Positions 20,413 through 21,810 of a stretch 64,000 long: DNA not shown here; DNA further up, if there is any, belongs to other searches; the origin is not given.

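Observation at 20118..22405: Divergent QueC-like PP-loop enzyme in a three-gene operon with a membrane protein and an unknown, with no queuosine genes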

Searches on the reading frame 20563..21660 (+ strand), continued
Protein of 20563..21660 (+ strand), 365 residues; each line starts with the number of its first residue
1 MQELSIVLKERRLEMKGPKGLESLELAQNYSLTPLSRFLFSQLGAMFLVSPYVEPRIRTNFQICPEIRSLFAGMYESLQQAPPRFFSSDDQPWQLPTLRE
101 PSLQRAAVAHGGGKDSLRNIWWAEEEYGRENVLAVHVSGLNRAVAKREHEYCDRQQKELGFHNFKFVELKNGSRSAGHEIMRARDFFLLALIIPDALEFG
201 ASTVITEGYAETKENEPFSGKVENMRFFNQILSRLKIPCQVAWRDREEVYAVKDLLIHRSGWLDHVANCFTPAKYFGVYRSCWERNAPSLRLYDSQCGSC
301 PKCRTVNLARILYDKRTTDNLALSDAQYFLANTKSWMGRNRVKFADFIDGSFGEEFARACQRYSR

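Call 22: find_encoding_contigs(protein=P0003, flank=6000, max_places=2)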
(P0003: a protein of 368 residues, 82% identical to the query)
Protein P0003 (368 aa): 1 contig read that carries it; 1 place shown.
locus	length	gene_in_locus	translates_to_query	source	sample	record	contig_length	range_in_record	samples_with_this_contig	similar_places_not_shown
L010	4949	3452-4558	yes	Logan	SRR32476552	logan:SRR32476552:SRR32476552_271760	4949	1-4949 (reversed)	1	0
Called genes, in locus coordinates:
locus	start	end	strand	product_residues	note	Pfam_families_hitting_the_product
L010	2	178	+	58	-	?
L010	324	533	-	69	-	-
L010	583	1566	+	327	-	PF01734:Patatin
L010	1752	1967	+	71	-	-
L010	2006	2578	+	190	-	-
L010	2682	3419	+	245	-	-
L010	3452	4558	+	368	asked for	-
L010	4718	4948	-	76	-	?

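Call 27: predict_structure(alignment_id=A1)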
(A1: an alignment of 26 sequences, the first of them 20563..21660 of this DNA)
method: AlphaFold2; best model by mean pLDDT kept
length: 365 residues; sequences in the alignment: 26
mean_pLDDT: 93.9   pTM: 0.91
mean pLDDT of the five models: 93.9, 92.9, 92.7, 92.5, 92.2
residues with pLDDT >= 90: 303; 70-90: 61; 50-70: 1; < 50: 0
segments of 3 or more residues with pLDDT < 50: none
pLDDT, mean of each block of 10 residues (from residue 1): 92 93 96 96 97 96 97 96 94 91 97 94 97 97 89 95 97 85 96 98 93 86 96 97 91 93 90 92 96 93 94 95 98 96 84 95 93
secondary structure, 60 per line:
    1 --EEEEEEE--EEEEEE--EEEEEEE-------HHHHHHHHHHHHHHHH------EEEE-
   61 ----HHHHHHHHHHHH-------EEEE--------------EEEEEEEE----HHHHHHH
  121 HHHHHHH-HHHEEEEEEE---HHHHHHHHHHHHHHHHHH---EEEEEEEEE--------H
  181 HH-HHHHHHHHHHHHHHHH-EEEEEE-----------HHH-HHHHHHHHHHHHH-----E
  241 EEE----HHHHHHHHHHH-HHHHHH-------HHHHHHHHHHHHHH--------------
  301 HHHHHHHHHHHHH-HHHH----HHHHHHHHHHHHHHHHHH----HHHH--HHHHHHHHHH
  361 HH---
elements in order: E3-9 E12-17 E20-26 H34-49 E56-59 H65-76 E84-87 E102-109 H114-127 E132-138 H142-159 E163-171 H184-199 E201-206 H222-234 E240-243 H248-258 H260-265 H273-286 H301-313 H315-318 H323-340 H345-348 H351-362

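Call 30: fold_search(model_id=the predicted structure, library=pdb)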
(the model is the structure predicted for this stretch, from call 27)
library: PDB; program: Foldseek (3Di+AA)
matches with E <= 10: 1391; with E <= 0.001: 24
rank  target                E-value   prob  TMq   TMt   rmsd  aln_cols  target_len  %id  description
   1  3bl5_E                7.1e-06  1.00  0.41  0.70   4.2       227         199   18  Crystal structure of QueC from Bacillus subtilis: an enzyme involved in preQ1 biosynthesis (released 2008-06-03)
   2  2pg3                  2.5e-05  1.00  0.43  0.67   4.7       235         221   18  Crystal structure of a Queuosine biosynthesis protein queC (ECA1155) from Erwinia carotovora subsp. atroseptica SCRI1043 (released 2007-04-24)
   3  6utr_A                3.4e-04  1.00  0.24  0.32  13.4       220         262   20  LarE, a sulfur transferase involved in synthesis of the cofactor for lactate racemase in complex with copper (released 2019-11-06)
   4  5udw_F                3.8e-04  1.00  0.22  0.32  12.8       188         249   18  LarE, a sulfur transferase involved in synthesis of the cofactor for lactate racemase, in complex with nickel (released 2017-08-23)
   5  5udq_F                4.0e-04  1.00  0.23  0.32  13.1       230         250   18  LarE, a sulfur transferase involved in synthesis of the cofactor for lactate racemase, apo form (released 2017-08-23)
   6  6utr_F                5.0e-04  1.00  0.23  0.32  12.7       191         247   16  LarE, a sulfur transferase involved in synthesis of the cofactor for lactate racemase in complex with copper (released 2019-11-06)
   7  5udw_A                5.6e-04  1.00  0.23  0.33   3.6       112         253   24  LarE, a sulfur transferase involved in synthesis of the cofactor for lactate racemase, in complex with nickel (released 2017-08-23)
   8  5udq_E                6.0e-04  1.00  0.22  0.29  11.5       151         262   18  LarE, a sulfur transferase involved in synthesis of the cofactor for lactate racemase, apo form (released 2017-08-23)
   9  6utp_A                6.0e-04  1.00  0.26  0.38  14.2       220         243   18  LarE, a sulfur transferase involved in synthesis of the cofactor for lactate racemase in complex with cobalt (released 2019-11-06)
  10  5udr_F                6.0e-04  1.00  0.23  0.32  13.4       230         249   18  LarE, a sulfur transferase involved in synthesis of the cofactor for lactate racemase in complex with nicotinamide mon (released 2017-08-23)
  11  6dg3_C                6.7e-04  0.99  0.21  0.30  13.8       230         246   16  LarE, a sulfur transferase involved in synthesis of the cofactor for lactate racemase, in complex with caesium (released 2019-05-22)
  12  1wy5_A                6.7e-04  0.99  0.24  0.28  20.3       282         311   14  Crystal structure of isoluecyl-tRNA lysidine synthetase (released 2005-05-03)
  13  6utq_F                7.0e-04  1.00  0.24  0.35  12.9       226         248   20  LarE, a sulfur transferase involved in synthesis of the cofactor for lactate racemase in complex with cadmium (released 2019-11-06)
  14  5udv_C                7.4e-04  1.00  0.27  0.39   7.7       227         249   16  LarE, a sulfur transferase involved in synthesis of the cofactor for lactate racemase, in complex with iron (released 2017-08-23)
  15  5unm_A                7.9e-04  1.00  0.26  0.34  13.0       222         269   18  LarE, a sulfur transferase involved in synthesis of the cofactor for lactate racemase, substrate free form with flexib (released 2017-08-23)
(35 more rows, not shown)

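Call 32: search_protein_families(library=ncbifam, proteins=[window:20563-21660:+, P0019, P0035], max_evalue=0.1)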
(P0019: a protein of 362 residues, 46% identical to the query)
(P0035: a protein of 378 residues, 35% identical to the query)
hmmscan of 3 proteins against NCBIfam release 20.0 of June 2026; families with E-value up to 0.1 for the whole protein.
window:20563-21660:+ (365 aa): 2 families
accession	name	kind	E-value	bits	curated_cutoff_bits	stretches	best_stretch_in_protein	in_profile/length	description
NF041275.1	MurL_Xanthmoales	equivalog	0.00034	19.2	700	0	273-309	300-337/447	UDP-N-acetyl-alpha-D-muramoyl-L-alanyl-L-glutamate epimerase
TIGR00268.2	TIGR00268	equivalog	0.01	15.1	150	1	103-162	13-70/259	ATP-dependent sacrificial sulfur transferase LarE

P0019 (362 aa): 5 families
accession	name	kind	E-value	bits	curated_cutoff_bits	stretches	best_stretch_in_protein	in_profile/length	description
TIGR00268.2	TIGR00268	equivalog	1.2e-05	24.7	150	1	100-162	13-73/259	ATP-dependent sacrificial sulfur transferase LarE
TIGR03679.1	Dph6_archaeal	equivalog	0.011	15.1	197.3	1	106-163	3-62/218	diphthine--ammonia ligase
TIGR03573.1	WbuX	subfamily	0.012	15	203.2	1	103-144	63-104/344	N-acetyl sugar amidotransferase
NF005570.0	PRK07247.1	equivalog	0.018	14.9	226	1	147-217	119-189/195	3'-5' exonuclease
NF010367.0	PRK13795.1-2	equivalog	0.04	12.3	456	1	102-159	244-297/584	hypothetical protein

P0035 (378 aa): 4 families
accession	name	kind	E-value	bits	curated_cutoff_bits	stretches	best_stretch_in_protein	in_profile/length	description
TIGR03573.1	WbuX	subfamily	0.00089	18.8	203.2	1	114-161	62-109/344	N-acetyl sugar amidotransferase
TIGR00268.2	TIGR00268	equivalog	0.0029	16.9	150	1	113-180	14-79/259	ATP-dependent sacrificial sulfur transferase LarE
TIGR02432.1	lysidine_TilS_N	equivalog_domain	0.033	14.1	93.6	1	115-188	2-79/189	tRNA lysidine(34) synthetase TilS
NF010392.0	PRK13820.1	equivalog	0.075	12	512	0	113-178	3-65/395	argininosuccinate synthase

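Call 39: search_protein_representatives(alignment_id=A1)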
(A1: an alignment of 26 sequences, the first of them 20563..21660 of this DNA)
Query: 26 sequences, 368 profile positions. Proteins with E-value up to 0.001 (for the whole library): 250; up to 1e-10: 101; up to 1e-30: 50. The best 150 are listed.
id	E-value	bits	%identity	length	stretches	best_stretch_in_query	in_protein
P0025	5.2e-151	518.8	-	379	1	1-365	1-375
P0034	1.7e-150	517.0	-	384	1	2-366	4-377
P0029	6.2e-142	488.9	-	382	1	1-365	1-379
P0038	6.6e-134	462.5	-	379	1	2-365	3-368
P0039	3.8e-126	437.0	-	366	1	3-363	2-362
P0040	3.1e-124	430.7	-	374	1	1-366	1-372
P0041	4.6e-124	430.1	-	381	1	2-363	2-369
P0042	4.8e-119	413.6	-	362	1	6-363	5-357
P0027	4.9e-118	410.3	-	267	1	103-364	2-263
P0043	5.2e-116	403.6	-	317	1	1-289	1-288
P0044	7.9e-115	399.7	-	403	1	1-359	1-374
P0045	3.6e-109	381.1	-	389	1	10-363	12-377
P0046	4.1e-108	377.6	-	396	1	19-365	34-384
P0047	2.7e-104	365.0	-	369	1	6-363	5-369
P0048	1.2e-103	362.9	-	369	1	10-365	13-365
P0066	3.4e-64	233.1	-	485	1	33-353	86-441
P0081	7.9e-32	126.6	-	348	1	65-323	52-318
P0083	3.0e-31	124.7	-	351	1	64-330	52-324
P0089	2.7e-27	111.7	-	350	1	94-320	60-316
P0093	3.3e-25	104.8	-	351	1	62-318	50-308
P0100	2.1e-23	98.9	-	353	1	35-323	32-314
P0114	1.0e-18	83.5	-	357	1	94-339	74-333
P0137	5.8e-10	54.7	-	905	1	101-311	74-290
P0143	1.9e-09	53.0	-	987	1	62-309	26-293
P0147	2.5e-09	52.6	-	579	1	93-306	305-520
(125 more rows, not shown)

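Call 40: search_protein_families(library=pfam, proteins=[P0081, P0083, P0089, P0093, P0100, P0114, P0137, P0143, P0147, P0066], max_evalue=0.01)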
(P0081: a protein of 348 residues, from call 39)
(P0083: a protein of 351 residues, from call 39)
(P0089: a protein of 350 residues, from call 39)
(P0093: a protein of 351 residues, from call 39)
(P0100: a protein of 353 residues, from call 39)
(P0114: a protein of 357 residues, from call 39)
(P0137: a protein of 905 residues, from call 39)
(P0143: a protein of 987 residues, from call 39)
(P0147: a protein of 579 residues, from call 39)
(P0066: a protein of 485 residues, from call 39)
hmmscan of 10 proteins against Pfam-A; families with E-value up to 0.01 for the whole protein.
P0081 (348 aa): 3 families
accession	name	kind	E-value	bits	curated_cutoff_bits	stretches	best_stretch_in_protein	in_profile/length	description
PF06508.19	QueC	-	0.00091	19.2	22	0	96-159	4-63/210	Queuosine biosynthesis protein QueC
PF01171.26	ATP_bind_3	-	0.0021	18.2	27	1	95-158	3-68/182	PP-loop family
PF12827.12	Peroxin-22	-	0.0088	16.3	26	0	245-323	27-105/110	Peroxisomal biogenesis protein family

P0083 (351 aa): 0 families

P0089 (350 aa): 1 family
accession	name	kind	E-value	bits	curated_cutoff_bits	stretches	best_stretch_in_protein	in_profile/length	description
PF01171.26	ATP_bind_3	-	0.0003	21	27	1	95-160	2-68/182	PP-loop family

P0093 (351 aa): 1 family
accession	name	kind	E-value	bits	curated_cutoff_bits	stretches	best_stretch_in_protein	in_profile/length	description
PF01171.26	ATP_bind_3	-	0.0025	18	27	1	96-155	7-68/182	PP-loop family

P0100 (353 aa): 0 families

P0114 (357 aa): 3 families
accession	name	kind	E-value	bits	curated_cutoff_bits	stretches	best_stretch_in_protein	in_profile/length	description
PF14254.12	DUF4348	-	0.00021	21.2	27.2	1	178-300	101-220/230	Domain of unknown function (DUF4348)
PF01171.26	ATP_bind_3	-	0.0061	16.7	27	0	86-151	2-69/182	PP-loop family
PF01902.24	Diphthami_syn_2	-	0.0061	16.5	23.2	0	86-120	3-37/219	Diphthamide synthase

P0137 (905 aa): 1 family
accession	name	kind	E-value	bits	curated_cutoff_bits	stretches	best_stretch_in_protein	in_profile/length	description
PF06508.19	QueC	-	5.2e-10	39.6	22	1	79-283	2-201/210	Queuosine biosynthesis protein QueC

P0143 (987 aa): 2 families
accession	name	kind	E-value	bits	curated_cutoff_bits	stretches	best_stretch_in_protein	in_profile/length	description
PF06508.19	QueC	-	3.8e-10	40.1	22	1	67-287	1-200/210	Queuosine biosynthesis protein QueC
PF01171.26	ATP_bind_3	-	0.002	18.4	27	1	68-130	2-68/182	PP-loop family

P0147 (579 aa): 1 family
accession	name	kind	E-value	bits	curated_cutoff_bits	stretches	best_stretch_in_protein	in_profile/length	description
PF02195.25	ParB_N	-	0.00099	19.6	26.3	1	23-89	14-75/95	ParB N-terminal domain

P0066 (485 aa): 1 family
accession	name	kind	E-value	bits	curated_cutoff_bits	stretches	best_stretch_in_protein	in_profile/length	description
PF06508.19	QueC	-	8.1e-06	25.9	22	0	244-343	90-187/210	Queuosine biosynthesis protein QueC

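Call 42: search_protein_families(library=padloc, proteins=[P0081, P0083, P0089, P0093, P0100, P0114, P0137, P0143, P0147, P0066], max_evalue=0.01)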
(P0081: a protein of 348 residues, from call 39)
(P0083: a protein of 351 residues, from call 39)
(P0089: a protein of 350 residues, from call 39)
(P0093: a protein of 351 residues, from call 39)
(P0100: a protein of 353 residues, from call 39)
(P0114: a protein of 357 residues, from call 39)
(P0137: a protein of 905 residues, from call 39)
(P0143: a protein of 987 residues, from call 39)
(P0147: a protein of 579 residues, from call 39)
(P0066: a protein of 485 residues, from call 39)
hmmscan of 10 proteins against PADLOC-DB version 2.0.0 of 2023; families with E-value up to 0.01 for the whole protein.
P0081 (348 aa): 0 families

P0083 (351 aa): 0 families

P0089 (350 aa): 3 families
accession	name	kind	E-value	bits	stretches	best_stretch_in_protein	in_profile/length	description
PDLC00911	QueC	-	2e-06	26.1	1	93-202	6-108/190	QueC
PDLC01853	CARF3--CARF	-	0.0012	16.5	1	117-170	22-73/209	-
PDLC04829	PDC-S02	-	0.0035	15.7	0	170-209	51-89/92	-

P0093 (351 aa): 0 families

P0100 (353 aa): 0 families

P0114 (357 aa): 1 family
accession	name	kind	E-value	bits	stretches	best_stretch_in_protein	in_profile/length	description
PDLC00911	QueC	-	2.6e-07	29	1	85-192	7-108/190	QueC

P0137 (905 aa): 2 families
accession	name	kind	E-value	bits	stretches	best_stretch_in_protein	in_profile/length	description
PDLC00911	QueC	-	1.1e-07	30.2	1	76-146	5-74/190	QueC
PDLC03353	MTase_II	-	0.0031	15.1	1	780-858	28-102/260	Type II methyltransferase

P0143 (987 aa): 1 family
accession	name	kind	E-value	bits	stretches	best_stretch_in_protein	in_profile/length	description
PDLC00911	QueC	-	1.4e-06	26.6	1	65-131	5-70/190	QueC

P0147 (579 aa): 1 family
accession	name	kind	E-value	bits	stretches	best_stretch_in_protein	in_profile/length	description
PDLC03229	MTase_II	-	0.0039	14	1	63-126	55-119/436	Type II methyltransferase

P0066 (485 aa): 0 families

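Call 45: find_related_loci(query=A1, collection=genome_contigs, flank=6000)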
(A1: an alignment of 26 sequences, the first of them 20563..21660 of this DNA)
Query A1 (365 aa) in genome_contigs; peptide patterns used: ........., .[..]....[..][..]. (x = any residue, [..] = any of these).
83 stretches matched a pattern; 16 encode a relative of the query (tblastn E <= 1e-3); 15 distinct loci.
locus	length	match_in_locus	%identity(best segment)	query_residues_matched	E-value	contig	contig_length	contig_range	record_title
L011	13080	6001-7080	44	1-363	1e-103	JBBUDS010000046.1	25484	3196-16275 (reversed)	MAG: Patescibacteria group bacterium isolate H41-bin092_1 H41_bin092_1_000000000046, whole genome shotgun sequence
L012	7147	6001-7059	45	8-363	1e-100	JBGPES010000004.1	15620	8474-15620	MAG: Candidatus Paceibacteria bacterium isolate OBJ_0618_7090110_85 k141_1079809_length_15620_cov_10.0000, whole genome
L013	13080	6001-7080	44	1-363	3e-98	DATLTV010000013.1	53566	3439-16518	MAG TPA_asm: Candidatus Paceibacterota bacterium isolate SMAG_U13966 k141_533816, whole genome shotgun sequence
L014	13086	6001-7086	45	1-364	2e-98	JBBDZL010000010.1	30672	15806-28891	MAG: Patescibacteria group bacterium isolate LejiaD_55_383 Lejia_D_2432_length_30672_cov_231, whole genome shotgun seque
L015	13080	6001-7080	44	1-364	1e-96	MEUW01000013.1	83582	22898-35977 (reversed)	MAG: candidate division WWE3 bacterium RBG_19FT_COMBO_53_11 rbg_19ft_combo_scaffold_417, whole genome shotgun sequence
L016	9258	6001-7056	45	13-364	4e-96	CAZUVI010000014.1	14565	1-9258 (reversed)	MAG TPA_asm: uncultured Candidatus Saccharibacteria bacterium isolate SRP050083_co2_152 genome assembly, contig: NODE_30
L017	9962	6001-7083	44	1-364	3e-95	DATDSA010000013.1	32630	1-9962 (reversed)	MAG TPA_asm: Patescibacteria group bacterium isolate SMAG_U7991 k141_1373723, whole genome shotgun sequence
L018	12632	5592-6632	40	18-363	3e-86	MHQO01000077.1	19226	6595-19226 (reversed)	MAG: Candidatus Sungbacteria bacterium RIFCSPLOWO2_01_FULL_47_10 rifcsplowo2_01_scaffold_8176, whole genome shotgun sequ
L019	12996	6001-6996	39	26-361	5e-83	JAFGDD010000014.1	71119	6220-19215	MAG: Candidatus Woesearchaeota archaeon isolate Zod_Metabat.1155 k87_8027419, whole genome shotgun sequence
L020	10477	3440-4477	38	22-363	1e-75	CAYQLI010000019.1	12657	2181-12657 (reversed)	MAG TPA_asm: uncultured Pseudomonadales bacterium isolate SRP119689_co1_317 genome assembly, contig: NODE_7312_length_12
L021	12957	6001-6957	36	40-362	3e-68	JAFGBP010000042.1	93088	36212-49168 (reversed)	MAG: Candidatus Woesearchaeota archaeon isolate Zod_Metabat.1039 k87_7719517, whole genome shotgun sequence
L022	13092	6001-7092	35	1-364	1e-64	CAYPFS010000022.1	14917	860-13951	MAG TPA_asm: uncultured Candidatus Saccharibacteria bacterium isolate binchicken_co341_27 genome assembly, contig: NODE_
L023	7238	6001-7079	45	1-363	2e-60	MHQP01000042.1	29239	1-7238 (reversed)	MAG: Candidatus Sungbacteria bacterium RIFCSPLOWO2_01_FULL_47_32 rifcsplowo2_01_scaffold_5732, whole genome shotgun sequ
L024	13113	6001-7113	34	2-360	8e-59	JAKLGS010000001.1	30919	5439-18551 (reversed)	MAG: Patescibacteria group bacterium isolate RA.bin45 RA.bin45_1, whole genome shotgun sequence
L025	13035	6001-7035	27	17-349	8e-29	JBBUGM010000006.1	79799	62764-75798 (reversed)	MAG: Patescibacteria group bacterium isolate H43-bin210_1 H43_bin210_1_000000000006, whole genome shotgun sequence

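Call 53: search_dna_similar(query=window:20563-21660:+, collection=phages, mode=protein, max_evalue=0.01)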
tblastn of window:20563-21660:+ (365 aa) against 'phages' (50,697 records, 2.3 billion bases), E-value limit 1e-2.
No match.

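Call 54: search_dna_similar(query=window:20563-21660:+, collection=plasmids, mode=protein, max_evalue=0.01)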
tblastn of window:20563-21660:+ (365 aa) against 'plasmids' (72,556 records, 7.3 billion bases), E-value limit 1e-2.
No match.

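Call 56: find_encoding_contigs(protein=P0081, flank=6000, max_places=3)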
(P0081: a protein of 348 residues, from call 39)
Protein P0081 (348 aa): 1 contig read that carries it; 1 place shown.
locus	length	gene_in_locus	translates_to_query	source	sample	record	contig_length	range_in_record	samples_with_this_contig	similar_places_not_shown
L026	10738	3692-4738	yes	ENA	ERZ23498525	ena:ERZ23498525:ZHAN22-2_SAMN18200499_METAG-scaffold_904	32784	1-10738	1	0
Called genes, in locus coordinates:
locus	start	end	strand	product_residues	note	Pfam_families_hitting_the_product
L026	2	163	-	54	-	?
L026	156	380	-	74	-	-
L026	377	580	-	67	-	-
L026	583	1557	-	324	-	PF12684:DUF3799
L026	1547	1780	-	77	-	-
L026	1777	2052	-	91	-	PF26096:DUF8033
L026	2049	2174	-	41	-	-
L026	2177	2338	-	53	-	-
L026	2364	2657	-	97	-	-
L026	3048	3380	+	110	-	-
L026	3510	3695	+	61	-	-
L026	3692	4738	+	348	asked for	-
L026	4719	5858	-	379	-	PF00005:ABC_tran (faint), PF13238:AAA_18 (faint)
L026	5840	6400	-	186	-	-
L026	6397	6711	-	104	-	-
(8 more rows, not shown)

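Call 57: find_related_loci(query=A1, collection=viral_contigs, flank=6000)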
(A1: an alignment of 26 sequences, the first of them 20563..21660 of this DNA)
Query A1 (365 aa) in viral_contigs; peptide patterns used: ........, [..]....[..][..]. (x = any residue, [..] = any of these).
48 stretches matched a pattern, but none encodes a relative of the query by tblastn (E <= 1e-3).
